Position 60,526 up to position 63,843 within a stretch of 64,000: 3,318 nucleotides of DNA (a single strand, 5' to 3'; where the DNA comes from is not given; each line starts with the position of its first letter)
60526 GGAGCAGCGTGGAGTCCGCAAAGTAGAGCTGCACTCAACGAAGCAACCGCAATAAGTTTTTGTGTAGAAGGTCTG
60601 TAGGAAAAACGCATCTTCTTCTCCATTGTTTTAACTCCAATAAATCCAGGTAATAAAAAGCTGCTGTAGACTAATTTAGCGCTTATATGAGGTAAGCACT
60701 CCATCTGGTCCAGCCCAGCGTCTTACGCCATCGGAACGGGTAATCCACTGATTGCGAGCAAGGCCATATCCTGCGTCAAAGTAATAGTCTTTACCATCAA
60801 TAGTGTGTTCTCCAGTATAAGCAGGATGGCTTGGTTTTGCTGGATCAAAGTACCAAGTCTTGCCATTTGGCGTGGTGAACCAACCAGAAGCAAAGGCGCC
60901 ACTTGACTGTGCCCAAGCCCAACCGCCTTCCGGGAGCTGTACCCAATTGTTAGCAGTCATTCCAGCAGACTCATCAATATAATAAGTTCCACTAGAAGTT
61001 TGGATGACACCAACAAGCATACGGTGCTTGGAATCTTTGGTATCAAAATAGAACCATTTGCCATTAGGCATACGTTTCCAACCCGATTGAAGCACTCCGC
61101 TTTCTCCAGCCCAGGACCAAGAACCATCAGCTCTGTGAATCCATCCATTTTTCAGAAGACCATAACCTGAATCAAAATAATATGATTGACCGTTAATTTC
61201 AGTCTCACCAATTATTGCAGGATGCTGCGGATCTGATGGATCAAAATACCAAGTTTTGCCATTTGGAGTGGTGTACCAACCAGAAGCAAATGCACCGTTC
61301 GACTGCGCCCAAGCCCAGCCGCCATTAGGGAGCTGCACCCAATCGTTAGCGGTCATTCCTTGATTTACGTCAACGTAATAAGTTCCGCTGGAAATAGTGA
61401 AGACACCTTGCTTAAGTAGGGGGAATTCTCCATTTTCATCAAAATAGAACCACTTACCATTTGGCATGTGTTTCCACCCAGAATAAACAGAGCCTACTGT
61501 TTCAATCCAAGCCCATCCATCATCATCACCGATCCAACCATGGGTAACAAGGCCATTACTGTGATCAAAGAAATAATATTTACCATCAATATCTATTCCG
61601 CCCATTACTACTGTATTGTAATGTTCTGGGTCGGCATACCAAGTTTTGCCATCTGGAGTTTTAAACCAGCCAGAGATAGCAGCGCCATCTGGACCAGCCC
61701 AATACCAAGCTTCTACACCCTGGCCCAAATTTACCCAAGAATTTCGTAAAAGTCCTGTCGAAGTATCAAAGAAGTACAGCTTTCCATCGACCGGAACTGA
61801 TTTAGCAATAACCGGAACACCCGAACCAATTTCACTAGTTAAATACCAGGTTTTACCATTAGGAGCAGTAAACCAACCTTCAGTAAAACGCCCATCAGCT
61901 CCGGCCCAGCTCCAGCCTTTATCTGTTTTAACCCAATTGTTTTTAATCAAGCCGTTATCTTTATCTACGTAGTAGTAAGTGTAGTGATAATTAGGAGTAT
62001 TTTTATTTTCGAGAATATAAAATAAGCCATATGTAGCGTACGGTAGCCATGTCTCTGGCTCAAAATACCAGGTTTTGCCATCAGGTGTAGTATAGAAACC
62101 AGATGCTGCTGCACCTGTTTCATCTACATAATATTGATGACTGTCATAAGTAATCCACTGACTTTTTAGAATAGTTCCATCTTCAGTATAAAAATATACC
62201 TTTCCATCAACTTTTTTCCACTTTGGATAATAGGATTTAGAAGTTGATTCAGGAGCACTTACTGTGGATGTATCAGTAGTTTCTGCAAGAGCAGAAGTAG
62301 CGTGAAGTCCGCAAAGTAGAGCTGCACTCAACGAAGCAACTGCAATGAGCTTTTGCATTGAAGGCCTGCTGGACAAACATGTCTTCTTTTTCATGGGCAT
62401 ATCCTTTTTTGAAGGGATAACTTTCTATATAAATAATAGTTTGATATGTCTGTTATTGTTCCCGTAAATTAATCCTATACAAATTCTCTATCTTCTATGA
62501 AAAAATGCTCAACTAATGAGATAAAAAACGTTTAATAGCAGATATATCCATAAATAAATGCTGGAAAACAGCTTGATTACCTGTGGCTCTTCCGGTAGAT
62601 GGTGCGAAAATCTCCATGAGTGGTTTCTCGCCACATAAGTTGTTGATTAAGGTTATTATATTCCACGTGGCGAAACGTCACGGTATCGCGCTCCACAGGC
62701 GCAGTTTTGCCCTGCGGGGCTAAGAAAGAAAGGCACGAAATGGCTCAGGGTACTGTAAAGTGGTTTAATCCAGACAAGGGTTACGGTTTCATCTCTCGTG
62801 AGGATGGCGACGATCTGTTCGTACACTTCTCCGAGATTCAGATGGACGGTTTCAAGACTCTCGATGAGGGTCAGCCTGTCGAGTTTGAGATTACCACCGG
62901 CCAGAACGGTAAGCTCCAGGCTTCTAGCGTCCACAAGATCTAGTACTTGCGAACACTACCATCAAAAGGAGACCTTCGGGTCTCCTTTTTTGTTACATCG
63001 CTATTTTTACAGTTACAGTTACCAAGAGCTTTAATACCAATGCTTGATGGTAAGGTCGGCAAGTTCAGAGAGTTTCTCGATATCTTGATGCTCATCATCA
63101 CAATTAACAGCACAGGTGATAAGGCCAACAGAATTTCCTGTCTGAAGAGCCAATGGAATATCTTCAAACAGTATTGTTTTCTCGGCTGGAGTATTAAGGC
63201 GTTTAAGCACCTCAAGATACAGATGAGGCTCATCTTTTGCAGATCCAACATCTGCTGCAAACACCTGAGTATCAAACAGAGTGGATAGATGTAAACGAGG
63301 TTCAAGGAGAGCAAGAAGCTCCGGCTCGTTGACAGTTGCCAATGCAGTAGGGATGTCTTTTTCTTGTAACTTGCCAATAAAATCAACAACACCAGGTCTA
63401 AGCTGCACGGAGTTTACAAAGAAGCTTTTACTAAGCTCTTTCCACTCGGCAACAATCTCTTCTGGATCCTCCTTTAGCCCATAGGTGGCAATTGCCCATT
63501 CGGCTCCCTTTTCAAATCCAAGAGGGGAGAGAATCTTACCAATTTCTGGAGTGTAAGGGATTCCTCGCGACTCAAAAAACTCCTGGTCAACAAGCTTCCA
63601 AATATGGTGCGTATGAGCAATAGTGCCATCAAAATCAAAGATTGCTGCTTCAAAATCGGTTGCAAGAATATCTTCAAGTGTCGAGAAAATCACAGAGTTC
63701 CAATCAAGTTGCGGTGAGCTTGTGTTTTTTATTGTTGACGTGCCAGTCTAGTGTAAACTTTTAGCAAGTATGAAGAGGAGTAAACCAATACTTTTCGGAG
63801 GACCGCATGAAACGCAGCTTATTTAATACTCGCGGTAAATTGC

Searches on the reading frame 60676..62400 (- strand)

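Call 81: search_protein_families(library=pfam, proteins=[window:60676-62400:-], max_evalue=0.001)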
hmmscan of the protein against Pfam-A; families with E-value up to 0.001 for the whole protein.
window:60676-62400:- (574 aa): 4 families
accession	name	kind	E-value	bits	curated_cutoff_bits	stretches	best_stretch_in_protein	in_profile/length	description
PF19127.6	Choline_bind_3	-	2.8e-18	66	27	1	61-99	4-43/47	Choline-binding repeat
PF14220.11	DUF4329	-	1.6e-05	25.2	28.6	0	497-521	83-107/116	Domain of unknown function (DUF4329)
PF10893.13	Phage_186_Fil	-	9.2e-05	22.5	25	0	369-399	15-43/56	Bacteriophage 186, Fil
PF19085.6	Choline_bind_2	-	0.00037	21.1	27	1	60-97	6-37/38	Choline-binding repeat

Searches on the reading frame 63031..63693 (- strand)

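Call 81: search_protein_families(library=pfam, proteins=[window:63031-63693:-], max_evalue=0.001)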
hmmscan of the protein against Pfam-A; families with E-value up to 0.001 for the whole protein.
window:63031-63693:- (220 aa): 3 families
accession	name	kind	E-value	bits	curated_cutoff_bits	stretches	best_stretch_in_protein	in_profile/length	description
PF13419.12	HAD_2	-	2.1e-18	67.5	23.8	1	18-196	2-178/178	Haloacid dehalogenase-like hydrolase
PF00702.32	Hydrolase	-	1.7e-16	61.6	26.4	1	15-180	2-181/191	haloacid dehalogenase-like hydrolase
PF12710.13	HAD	-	4.1e-05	24.5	27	1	17-147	1-146/189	haloacid dehalogenase-like hydrolase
